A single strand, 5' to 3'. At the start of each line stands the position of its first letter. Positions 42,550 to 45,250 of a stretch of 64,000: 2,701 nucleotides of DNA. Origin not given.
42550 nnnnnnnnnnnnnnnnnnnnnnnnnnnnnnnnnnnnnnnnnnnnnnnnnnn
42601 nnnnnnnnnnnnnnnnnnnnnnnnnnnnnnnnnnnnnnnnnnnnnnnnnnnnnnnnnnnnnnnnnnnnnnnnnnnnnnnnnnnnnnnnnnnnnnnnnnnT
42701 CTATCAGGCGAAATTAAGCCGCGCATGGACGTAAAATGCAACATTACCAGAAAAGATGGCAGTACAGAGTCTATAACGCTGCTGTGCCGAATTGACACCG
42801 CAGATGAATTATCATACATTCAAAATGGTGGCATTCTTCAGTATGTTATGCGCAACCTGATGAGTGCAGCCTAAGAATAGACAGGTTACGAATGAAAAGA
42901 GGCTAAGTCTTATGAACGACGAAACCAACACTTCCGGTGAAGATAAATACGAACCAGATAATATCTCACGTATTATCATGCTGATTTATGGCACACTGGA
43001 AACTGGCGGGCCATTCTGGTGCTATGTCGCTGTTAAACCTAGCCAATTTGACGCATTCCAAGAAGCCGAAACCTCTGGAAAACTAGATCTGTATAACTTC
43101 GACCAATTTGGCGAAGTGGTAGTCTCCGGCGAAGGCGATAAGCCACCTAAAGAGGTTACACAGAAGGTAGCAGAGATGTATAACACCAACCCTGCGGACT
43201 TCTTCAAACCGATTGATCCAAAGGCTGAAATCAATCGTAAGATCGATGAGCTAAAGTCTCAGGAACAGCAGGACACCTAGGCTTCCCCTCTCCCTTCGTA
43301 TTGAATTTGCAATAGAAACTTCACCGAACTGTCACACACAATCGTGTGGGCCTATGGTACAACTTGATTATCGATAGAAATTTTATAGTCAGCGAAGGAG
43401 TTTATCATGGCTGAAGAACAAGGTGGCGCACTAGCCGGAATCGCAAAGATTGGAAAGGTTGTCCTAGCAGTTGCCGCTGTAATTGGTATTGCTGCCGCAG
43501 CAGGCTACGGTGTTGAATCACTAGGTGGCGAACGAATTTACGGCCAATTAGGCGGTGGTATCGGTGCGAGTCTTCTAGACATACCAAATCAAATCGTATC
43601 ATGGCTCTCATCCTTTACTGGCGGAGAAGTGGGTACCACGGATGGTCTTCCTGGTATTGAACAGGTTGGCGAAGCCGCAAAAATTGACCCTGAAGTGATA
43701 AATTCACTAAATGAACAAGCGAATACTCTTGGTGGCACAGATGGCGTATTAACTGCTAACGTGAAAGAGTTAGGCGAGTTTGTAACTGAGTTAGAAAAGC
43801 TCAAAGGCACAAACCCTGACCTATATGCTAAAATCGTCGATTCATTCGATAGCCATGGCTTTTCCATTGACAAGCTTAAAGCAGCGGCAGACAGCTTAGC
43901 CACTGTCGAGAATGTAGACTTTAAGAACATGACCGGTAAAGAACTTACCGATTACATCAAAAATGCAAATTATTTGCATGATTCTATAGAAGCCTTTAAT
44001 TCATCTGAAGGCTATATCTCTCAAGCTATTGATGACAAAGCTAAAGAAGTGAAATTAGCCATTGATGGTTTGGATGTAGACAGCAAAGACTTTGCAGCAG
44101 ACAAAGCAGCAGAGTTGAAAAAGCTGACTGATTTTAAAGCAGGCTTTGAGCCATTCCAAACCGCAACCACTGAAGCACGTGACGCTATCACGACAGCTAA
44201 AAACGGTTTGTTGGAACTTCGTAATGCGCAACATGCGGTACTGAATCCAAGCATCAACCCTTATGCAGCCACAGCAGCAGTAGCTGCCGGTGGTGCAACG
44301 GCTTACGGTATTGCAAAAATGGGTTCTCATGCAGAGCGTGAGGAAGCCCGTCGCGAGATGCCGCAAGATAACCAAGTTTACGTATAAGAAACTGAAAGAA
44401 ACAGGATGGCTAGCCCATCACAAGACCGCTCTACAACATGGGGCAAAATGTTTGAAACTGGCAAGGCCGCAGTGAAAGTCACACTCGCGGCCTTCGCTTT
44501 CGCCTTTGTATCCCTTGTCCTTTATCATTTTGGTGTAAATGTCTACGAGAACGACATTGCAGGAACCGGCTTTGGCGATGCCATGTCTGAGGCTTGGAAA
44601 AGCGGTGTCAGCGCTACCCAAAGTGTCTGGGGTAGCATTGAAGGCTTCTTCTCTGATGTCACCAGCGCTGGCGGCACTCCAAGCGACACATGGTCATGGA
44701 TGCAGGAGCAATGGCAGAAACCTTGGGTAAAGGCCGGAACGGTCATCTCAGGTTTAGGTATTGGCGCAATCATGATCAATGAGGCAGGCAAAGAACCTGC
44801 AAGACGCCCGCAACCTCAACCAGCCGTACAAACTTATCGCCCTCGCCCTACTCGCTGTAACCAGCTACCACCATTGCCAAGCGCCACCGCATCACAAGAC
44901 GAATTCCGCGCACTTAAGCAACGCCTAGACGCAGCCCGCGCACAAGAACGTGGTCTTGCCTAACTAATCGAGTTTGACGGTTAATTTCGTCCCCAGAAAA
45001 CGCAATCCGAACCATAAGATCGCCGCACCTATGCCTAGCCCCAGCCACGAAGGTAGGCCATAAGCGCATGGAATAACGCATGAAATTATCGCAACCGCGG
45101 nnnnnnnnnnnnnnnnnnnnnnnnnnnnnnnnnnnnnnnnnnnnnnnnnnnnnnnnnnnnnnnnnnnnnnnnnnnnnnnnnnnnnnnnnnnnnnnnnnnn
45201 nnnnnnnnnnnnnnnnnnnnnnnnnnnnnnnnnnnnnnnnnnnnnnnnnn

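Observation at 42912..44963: Trio with no recognisable family after acnA: a small acidic protein plus two doubly anchored membrane proteins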

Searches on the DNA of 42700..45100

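Call 76: search_rna_families(source=window, start=42700, end=45100, threshold=evalue, max_evalue=1)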
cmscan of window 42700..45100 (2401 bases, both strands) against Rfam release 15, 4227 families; matches with E-value up to 1: 0.
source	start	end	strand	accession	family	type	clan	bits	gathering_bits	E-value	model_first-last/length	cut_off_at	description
